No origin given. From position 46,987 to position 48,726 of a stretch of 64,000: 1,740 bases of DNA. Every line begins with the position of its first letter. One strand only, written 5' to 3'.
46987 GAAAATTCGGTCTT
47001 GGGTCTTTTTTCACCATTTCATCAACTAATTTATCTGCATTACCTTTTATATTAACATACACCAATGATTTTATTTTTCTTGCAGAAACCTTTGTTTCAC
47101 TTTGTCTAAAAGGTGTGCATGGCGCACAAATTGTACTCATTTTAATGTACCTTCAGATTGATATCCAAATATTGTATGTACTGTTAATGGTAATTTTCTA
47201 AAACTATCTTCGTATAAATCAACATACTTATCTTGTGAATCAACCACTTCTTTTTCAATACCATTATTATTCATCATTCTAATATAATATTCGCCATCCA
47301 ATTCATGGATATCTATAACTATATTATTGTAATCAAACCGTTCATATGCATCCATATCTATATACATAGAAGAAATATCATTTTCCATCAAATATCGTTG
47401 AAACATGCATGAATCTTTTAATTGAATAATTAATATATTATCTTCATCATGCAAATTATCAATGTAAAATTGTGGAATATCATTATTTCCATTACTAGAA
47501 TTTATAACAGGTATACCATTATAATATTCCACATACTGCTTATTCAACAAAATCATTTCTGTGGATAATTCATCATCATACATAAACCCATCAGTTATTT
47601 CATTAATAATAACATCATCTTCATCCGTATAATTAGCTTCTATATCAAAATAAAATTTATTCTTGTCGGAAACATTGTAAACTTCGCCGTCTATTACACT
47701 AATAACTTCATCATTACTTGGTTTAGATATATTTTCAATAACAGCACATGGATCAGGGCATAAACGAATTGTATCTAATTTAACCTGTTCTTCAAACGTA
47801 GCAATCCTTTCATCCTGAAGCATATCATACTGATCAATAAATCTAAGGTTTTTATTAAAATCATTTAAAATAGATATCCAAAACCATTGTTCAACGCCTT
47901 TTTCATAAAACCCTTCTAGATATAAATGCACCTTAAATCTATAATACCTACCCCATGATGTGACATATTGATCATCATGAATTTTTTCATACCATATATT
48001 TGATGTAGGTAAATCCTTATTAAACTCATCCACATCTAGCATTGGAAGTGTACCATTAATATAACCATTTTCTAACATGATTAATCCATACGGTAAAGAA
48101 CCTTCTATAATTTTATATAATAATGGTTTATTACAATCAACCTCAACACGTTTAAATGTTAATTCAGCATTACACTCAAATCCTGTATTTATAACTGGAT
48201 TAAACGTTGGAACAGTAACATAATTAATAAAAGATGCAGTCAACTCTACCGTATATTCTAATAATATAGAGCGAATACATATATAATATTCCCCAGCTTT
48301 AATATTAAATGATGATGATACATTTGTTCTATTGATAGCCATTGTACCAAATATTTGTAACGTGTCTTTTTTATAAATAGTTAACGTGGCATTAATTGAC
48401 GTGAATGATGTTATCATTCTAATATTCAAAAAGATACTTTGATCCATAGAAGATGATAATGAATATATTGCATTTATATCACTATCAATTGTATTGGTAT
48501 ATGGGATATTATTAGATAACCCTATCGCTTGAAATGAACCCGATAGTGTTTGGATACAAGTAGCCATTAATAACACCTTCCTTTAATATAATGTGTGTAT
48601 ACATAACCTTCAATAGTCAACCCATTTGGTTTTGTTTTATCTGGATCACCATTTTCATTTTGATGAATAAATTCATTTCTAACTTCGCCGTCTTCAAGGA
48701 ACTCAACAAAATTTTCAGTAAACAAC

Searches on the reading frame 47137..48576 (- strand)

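Call 50: search_protein_families(library=phrogs, proteins=[window:47137-48576:-], max_evalue=0.0001)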
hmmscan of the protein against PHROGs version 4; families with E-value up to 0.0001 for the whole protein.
window:47137-48576:- (479 aa): 1 family
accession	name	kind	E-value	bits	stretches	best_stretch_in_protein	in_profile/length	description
phrog_29085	-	unknown function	2e-36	126.5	1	4-282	1-286/445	-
